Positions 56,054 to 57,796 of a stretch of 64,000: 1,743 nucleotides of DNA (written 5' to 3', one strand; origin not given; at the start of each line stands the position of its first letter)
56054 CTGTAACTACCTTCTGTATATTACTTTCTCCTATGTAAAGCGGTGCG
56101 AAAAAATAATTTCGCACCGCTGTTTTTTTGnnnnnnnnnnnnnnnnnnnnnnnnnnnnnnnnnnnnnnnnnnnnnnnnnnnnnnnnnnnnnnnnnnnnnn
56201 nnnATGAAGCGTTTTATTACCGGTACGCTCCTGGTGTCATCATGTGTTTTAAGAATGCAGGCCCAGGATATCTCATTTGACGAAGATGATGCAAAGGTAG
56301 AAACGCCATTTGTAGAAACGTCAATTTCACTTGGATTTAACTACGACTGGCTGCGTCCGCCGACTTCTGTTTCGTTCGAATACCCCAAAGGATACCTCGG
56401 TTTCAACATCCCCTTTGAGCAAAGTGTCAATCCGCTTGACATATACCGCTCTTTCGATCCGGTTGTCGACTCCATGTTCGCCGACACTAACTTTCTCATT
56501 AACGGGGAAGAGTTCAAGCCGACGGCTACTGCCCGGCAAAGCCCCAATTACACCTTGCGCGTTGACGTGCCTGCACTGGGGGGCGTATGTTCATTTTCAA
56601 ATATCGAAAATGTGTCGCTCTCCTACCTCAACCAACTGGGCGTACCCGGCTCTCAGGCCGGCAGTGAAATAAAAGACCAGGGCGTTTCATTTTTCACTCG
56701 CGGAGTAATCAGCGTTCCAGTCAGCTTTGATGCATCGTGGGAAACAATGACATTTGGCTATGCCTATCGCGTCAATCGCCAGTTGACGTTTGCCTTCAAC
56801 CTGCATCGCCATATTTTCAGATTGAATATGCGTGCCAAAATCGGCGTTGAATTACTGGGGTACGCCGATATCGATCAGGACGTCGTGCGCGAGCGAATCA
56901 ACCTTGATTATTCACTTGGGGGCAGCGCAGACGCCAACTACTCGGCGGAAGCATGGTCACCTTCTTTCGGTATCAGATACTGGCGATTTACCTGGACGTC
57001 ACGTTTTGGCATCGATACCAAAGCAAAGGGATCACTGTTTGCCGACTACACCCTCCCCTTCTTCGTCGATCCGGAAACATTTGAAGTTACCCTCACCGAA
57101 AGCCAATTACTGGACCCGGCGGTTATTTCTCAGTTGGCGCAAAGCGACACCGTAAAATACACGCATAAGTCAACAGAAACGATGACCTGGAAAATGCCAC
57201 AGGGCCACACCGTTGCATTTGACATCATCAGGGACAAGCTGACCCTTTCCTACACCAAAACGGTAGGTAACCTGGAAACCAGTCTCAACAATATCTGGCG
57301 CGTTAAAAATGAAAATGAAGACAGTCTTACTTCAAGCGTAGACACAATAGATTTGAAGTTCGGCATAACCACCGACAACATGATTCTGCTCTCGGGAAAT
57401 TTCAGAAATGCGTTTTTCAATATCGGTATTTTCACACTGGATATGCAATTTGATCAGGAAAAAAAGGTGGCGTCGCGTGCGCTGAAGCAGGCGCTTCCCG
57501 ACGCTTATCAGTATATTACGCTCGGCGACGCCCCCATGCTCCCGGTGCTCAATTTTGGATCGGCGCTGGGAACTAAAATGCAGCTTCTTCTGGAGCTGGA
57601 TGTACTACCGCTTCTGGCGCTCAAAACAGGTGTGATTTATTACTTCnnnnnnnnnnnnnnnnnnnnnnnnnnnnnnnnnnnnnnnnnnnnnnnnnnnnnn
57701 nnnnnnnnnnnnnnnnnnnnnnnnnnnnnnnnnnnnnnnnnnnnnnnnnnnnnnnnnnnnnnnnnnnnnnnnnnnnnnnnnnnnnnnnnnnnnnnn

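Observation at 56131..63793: Consensus-promoter operon: unknown beta-barrel, 1513-aa multi-domain surface protein, CsgG-like/PorV-like barrel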

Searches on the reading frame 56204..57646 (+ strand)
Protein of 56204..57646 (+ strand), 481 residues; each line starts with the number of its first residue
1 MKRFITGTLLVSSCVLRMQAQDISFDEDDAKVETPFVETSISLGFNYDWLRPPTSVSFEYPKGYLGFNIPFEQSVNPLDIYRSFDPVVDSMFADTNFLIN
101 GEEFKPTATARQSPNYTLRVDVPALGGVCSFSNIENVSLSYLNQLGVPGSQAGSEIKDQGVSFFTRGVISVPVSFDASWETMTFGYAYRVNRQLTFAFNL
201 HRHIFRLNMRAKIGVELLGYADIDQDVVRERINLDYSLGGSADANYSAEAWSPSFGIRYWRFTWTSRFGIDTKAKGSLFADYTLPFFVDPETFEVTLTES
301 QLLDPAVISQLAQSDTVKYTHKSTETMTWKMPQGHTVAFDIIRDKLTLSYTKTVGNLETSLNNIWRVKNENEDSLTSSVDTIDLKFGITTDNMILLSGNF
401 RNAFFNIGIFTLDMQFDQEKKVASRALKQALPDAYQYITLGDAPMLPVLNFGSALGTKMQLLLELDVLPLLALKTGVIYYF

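Call 3: search_protein_families(library=pfam, proteins=[window:56204-57646:+], max_evalue=1)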
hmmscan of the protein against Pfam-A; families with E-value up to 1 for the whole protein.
window:56204-57646:+ (481 aa): 0 families

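Call 4: search_protein_families(library=ncbifam, proteins=[window:56204-57646:+], max_evalue=1)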
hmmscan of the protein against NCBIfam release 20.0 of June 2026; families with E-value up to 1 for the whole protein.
window:56204-57646:+ (481 aa): 0 families

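Call 9: find_homologous_proteins(query=window:56204-57646:+)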
Query window:56204-57646:+ (481 aa): 173 proteins with E <= 0.001 among 7436 candidates; the best 120 are listed.
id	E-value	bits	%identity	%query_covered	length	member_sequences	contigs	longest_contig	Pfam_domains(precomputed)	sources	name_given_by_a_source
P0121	0.0e+0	1089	100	100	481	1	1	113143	-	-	-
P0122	2.2e-196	671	60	100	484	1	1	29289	-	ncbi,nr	ncbi:MAG: hypothetical protein GF401_03495 [Chitinivibrionales bacterium]|nr:hypothetical protein [C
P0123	2.2e-187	642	58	98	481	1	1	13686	-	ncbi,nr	ncbi:MAG: hypothetical protein GF350_04480 [Chitinivibrionales bacterium]|nr:hypothetical protein [C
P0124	2.5e-155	536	51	100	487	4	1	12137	-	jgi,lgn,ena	-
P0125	9.2e-155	534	52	96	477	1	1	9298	-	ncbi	-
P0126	1.2e-152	527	51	93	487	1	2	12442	-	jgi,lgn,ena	jgi:hypothetical protein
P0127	3.6e-149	516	49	100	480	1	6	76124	-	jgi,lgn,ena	jgi:hypothetical protein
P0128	1.1e-147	511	49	100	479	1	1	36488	-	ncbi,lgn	-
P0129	5.8e-147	508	49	92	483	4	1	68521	-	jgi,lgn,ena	-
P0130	6.9e-133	462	44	97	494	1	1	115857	-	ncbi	-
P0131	2.3e-130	454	45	96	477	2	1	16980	-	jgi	jgi:hypothetical protein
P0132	1.6e-127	444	45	99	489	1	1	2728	-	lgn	-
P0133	2.5e-127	444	46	98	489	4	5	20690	-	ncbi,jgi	-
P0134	3.2e-127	443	45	99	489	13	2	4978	-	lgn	-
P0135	3.3e-127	443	46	99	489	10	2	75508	-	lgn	-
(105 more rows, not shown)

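Call 22: predict_structure(alignment_id=A2)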
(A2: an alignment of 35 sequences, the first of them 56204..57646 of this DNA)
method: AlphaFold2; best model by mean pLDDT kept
length: 481 residues; sequences in the alignment: 35
mean_pLDDT: 76.0   pTM: 0.69
mean pLDDT of the five models: 76.0, 75.1, 73.5, 73.1, 72.1
residues with pLDDT >= 90: 106; 70-90: 244; 50-70: 55; < 50: 76
segments of 3 or more residues with pLDDT < 50: 1-4, 6-10, 12-35, 76-103, 368-380
pLDDT, mean of each block of 10 residues (from residue 1): 47 42 30 47 61 87 84 53 44 40 52 80 92 82 59 64 77 82 94 94 91 84 77 86 92 95 93 90 86 76 84 87 87 93 91 87 60 44 76 90 88 82 82 84 86 84 81 84 85
secondary structure, 60 per line:
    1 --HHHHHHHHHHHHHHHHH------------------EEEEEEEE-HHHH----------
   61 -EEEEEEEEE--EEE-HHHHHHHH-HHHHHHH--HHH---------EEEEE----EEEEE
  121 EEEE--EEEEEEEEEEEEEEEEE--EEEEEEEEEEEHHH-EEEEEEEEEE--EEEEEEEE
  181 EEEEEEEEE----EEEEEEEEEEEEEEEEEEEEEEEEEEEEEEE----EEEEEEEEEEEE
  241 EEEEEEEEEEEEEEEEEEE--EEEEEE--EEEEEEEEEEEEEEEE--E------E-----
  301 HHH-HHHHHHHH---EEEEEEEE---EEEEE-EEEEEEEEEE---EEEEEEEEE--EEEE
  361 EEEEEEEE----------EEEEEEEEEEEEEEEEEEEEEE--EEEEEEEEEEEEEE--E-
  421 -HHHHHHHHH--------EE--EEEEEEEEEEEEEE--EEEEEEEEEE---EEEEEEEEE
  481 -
elements in order: H3-19 E38-45 H47-50 E62-70 E73-75 H77-84 H86-92 E107-111 E116-124 E127-143 E146-156 E161-170 E173-189 E194-224 E229-259 E262-267 E270-285 H305-312 E316-323 E327-331 E333-342 E346-354 E357-368 E379-400 E403-416 H422-430 E443-456 E459-468 E472-480

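Call 26: fold_search(model_id=the predicted structure, library=pdb)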
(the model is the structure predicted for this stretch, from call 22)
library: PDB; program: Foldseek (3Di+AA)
matches with E <= 10: 665; with E <= 0.001: 36
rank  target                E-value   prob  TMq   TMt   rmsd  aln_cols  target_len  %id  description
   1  2r4o_A                3.0e-06  1.00  0.37  0.41  12.4       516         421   12  Crystal structure of the long-chain fatty acid transporter FadL mutant delta NPA (released 2008-09-16)
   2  2r4n_A                4.3e-06  1.00  0.36  0.40  13.2       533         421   12  Crystal structure of the long-chain fatty acid transporter FadL mutant N33A (released 2008-09-16)
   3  6e4v                  3.0e-05  0.97  0.17  0.14  28.3       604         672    7  The Crystal Structure of FhuE from E. coli in complex with its substrate Coprogen (released 2019-04-10)
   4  3bs0_A                3.9e-05  1.00  0.35  0.39  13.6       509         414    8  Crystal structure of the P. putida toluene transporter TodX (released 2008-06-10)
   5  3brz                  4.5e-05  1.00  0.31  0.36  13.2       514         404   10  Crystal structure of the Pseudomonas putida toluene transporter TodX (released 2008-06-10)
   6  9hjm_F                6.1e-05  1.00  0.38  0.44  11.0       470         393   10  Porphyromonas gingivalis BAM complex (released 2025-11-19)
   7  3dwo                  6.1e-05  1.00  0.36  0.39  14.6       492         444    8  Crystal structure of a Pseudomonas aeruginosa FadL homologue (released 2008-12-16)
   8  3dwn_A                6.4e-05  1.00  0.38  0.42  12.3       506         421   12  Crystal structure of the long-chain fatty acid transporter FadL mutant A77E/S100R (released 2008-12-16)
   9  2r4p_A                7.0e-05  1.00  0.37  0.42  12.2       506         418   11  Crystal structure of the long-chain fatty acid transporter FadL mutant G212E (released 2008-09-16)
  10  6z38                  7.4e-05  1.00  0.35  0.39  12.3       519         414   10  TodX deltaS2S3 mutant monoaromatic hydrocarbon channel (released 2020-11-04)
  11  1ujw_A                7.4e-05  0.80  0.15  0.14  26.1       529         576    7  Structure of the complex between BtuB and Colicin E3 Receptor binding domain (released 2003-11-25)
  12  3pgs_B                9.9e-05  1.00  0.37  0.41  12.6       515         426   11  Phe3Gly mutant of EcFadL (released 2011-05-25)
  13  3pgs_A                1.1e-04  1.00  0.36  0.40  12.8       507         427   11  Phe3Gly mutant of EcFadL (released 2011-05-25)
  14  1nqf                  2.0e-04  0.84  0.17  0.15  25.7       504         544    8  OUTER MEMBRANE COBALAMIN TRANSPORTER (BTUB) FROM E. COLI, METHIONINE SUBSTIUTION CONSTRUCT FOR SE-MET SAD PHASING (released 2003-04-29)
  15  3pf1_A                2.1e-04  1.00  0.38  0.42  12.2       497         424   13  E. coli FadL Asp348Ala mutant (released 2011-05-25)
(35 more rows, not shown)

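Call 27: find_related_loci(query=A2, collection=genome_contigs, flank=10000)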
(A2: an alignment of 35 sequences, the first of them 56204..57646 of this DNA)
Query A2 (481 aa) in genome_contigs; peptide patterns used: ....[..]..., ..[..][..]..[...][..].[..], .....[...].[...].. (x = any residue, [..] = any of these).
69 stretches matched a pattern; 61 encode a relative of the query (tblastn E <= 1e-3); 58 distinct loci.
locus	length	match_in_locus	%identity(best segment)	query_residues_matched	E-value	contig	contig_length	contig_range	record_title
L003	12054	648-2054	58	10-481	0e+0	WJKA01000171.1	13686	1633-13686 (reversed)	MAG: Chitinivibrionales bacterium isolate Bin_432 k141_1256378, whole genome shotgun sequence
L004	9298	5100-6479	52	18-481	2e-162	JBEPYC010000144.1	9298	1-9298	MAG: Chitinivibrionales bacterium isolate 02_S197.semibin_refined.153 NODE_2748_length_9298_cov_1.433650:0-9298, whole g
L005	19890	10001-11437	49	1-481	1e-152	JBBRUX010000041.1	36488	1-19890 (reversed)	MAG: Chitinivibrionales bacterium isolate La3_metabat2.045 La3_metabat2.045_K_589770_L_36488_cov_14.1879, whole genome s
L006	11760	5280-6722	46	11-481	2e-134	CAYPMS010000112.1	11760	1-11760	MAG TPA_asm: uncultured Fibrobacter sp. isolate SRP167436_co1_203 genome assembly, contig: NODE_9107_length_11760_cov_20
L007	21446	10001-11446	46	10-481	1e-133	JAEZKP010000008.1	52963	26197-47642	MAG: Fibrobacteres bacterium isolate OH_CDB_35 k127_1370447, whole genome shotgun sequence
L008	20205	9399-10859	45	5-481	2e-133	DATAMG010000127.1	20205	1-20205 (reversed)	MAG TPA_asm: Chitinispirillaceae bacterium isolate SMAG_U6984 k141_226489, whole genome shotgun sequence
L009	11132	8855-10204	46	32-481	1e-131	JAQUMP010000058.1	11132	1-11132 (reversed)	MAG: Chitinivibrionales bacterium isolate STD1_157 NODE_16280_length_11132_cov_2.404907_Sandtown_D1, whole genome shotgu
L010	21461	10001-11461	45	5-481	5e-131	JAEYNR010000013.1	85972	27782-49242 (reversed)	MAG: Fibrobacteres bacterium isolate OH_CBB_122 k127_2271803, whole genome shotgun sequence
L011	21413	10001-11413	44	14-481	1e-126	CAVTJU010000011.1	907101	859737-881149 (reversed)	MAG: uncultured Fibrobacteraceae bacterium isolate MFD05674.bin.2.139 genome assembly, contig: contig_36244, whole genom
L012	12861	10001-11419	51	14-481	3e-161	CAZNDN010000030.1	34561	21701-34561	MAG TPA_asm: uncultured Fibrobacterota bacterium isolate binchicken_co17_439 genome assembly, contig: NODE_3501_length_3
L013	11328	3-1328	46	50-481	5e-124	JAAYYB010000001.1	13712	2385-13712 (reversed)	MAG: Fibrobacter sp. isolate AS06rmzACSIP_199 2635_AS06, whole genome shotgun sequence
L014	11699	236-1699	43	6-481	4e-118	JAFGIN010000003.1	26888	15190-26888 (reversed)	MAG: Chitinispirillaceae bacterium isolate Zod_Metabat.210 k87_160842, whole genome shotgun sequence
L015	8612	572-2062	44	8-481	2e-117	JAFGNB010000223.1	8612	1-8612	MAG: Chitinispirillaceae bacterium isolate Zod_Metabat.521 k87_7749912, whole genome shotgun sequence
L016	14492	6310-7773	45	5-481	1e-134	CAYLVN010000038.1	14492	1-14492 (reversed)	MAG TPA_asm: uncultured Fibrobacter sp. isolate SRP192927_co6_750 genome assembly, contig: NODE_9936_length_14492_cov_4.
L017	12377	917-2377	42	1-481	2e-117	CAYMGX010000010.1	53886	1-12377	MAG TPA_asm: uncultured Fibrobacter sp. isolate SRP294416_co1_262 genome assembly, contig: NODE_833_length_53886_cov_14.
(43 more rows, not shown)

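Call 40: search_protein_representatives(alignment_id=A2)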
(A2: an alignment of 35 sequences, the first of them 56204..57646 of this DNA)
Query: 35 sequences, 484 profile positions. Proteins with E-value up to 0.001 (for the whole library): 73; up to 1e-10: 60; up to 1e-30: 41. The best 73 are listed.
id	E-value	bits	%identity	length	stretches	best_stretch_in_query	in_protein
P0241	3.0e-208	708.8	-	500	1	6-484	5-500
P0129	1.3e-189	647.3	-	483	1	21-484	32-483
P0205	1.5e-189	647.1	-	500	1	11-484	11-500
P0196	7.2e-189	644.8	-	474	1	1-484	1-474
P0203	9.0e-186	634.6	-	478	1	21-484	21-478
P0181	6.2e-173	592.3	-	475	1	10-484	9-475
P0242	1.3e-167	574.7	-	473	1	16-484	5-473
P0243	4.3e-161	553.2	-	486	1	22-484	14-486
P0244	7.3e-138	476.6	-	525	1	28-484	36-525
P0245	8.4e-136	469.8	-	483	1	9-484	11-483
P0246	5.1e-135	467.2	-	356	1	140-484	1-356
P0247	1.7e-132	458.9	-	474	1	26-484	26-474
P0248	1.9e-122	425.8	-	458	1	35-484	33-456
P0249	1.4e-118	413.0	-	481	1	9-484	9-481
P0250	2.0e-116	405.9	-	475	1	30-484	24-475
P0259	1.4e-79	284.4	-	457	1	29-484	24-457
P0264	3.3e-66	240.3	-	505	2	35-369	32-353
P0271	1.4e-38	149.2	-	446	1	100-484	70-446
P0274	4.4e-35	137.6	-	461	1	129-479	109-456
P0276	7.3e-32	127.0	-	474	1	21-438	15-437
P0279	2.4e-26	108.8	-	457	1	48-484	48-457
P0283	1.7e-17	79.6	-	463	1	112-484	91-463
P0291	1.3e-13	66.9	-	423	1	153-372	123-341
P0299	2.0e-08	49.8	-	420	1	134-349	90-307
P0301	1.9e-07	46.5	-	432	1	179-372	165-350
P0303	5.3e-07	45.0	-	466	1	217-454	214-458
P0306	4.8e-05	38.6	-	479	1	178-365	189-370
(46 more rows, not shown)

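Call 41: search_protein_families(library=pfam, proteins=[P0271, P0274, P0276, P0279, P0283, P0291, P0299, P0301, P0303, P0306], max_evalue=0.1)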
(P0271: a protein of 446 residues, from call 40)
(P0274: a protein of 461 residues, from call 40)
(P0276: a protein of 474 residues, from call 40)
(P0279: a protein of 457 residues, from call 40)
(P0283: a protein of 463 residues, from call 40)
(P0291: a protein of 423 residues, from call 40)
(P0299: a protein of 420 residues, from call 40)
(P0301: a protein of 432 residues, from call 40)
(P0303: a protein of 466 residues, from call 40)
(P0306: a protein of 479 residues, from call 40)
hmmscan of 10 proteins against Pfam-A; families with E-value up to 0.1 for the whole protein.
P0271 (446 aa): 0 families

P0274 (461 aa): 0 families

P0276 (474 aa): 0 families

P0279 (457 aa): 0 families

P0283 (463 aa): 0 families

P0291 (423 aa): 0 families

P0299 (420 aa): 0 families

P0301 (432 aa): 0 families

P0303 (466 aa): 0 families

P0306 (479 aa): 0 families

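Call 47: search_solved_structures(query=A2, max_evalue=10, show_alignments=1)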
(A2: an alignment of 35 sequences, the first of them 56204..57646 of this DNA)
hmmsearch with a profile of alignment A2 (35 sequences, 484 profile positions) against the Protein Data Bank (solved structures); distinct sequences matched with E-value up to 10: 5.
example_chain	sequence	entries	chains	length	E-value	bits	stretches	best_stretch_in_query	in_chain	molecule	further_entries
8wg1_A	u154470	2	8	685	0.034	15.9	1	310-405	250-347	Candidate alpha-glucosidase Glycoside hydrolase family 97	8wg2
8wg0_A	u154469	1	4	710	0.038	15.8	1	310-405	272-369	Candidate alpha-glucosidase Glycoside hydrolase family 97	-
5cx7_A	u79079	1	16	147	1.9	10.2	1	296-354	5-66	ATP:cob(I)alamin adenosyltransferase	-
4ce4_u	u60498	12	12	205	2.6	9.7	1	332-398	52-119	ICT1 | Peptidyl-tRNA hydrolase ICT1, mitochondrial | Mitochondrial ribosomal protein L58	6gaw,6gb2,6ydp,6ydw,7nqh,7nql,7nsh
4v1a_u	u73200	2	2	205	2.6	9.7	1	332-398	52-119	MITORIBOSOMAL PROTEIN ML62, MRPL58, ICT1 | MITORIBOSOMAL PROTEIN ML62, MRPL58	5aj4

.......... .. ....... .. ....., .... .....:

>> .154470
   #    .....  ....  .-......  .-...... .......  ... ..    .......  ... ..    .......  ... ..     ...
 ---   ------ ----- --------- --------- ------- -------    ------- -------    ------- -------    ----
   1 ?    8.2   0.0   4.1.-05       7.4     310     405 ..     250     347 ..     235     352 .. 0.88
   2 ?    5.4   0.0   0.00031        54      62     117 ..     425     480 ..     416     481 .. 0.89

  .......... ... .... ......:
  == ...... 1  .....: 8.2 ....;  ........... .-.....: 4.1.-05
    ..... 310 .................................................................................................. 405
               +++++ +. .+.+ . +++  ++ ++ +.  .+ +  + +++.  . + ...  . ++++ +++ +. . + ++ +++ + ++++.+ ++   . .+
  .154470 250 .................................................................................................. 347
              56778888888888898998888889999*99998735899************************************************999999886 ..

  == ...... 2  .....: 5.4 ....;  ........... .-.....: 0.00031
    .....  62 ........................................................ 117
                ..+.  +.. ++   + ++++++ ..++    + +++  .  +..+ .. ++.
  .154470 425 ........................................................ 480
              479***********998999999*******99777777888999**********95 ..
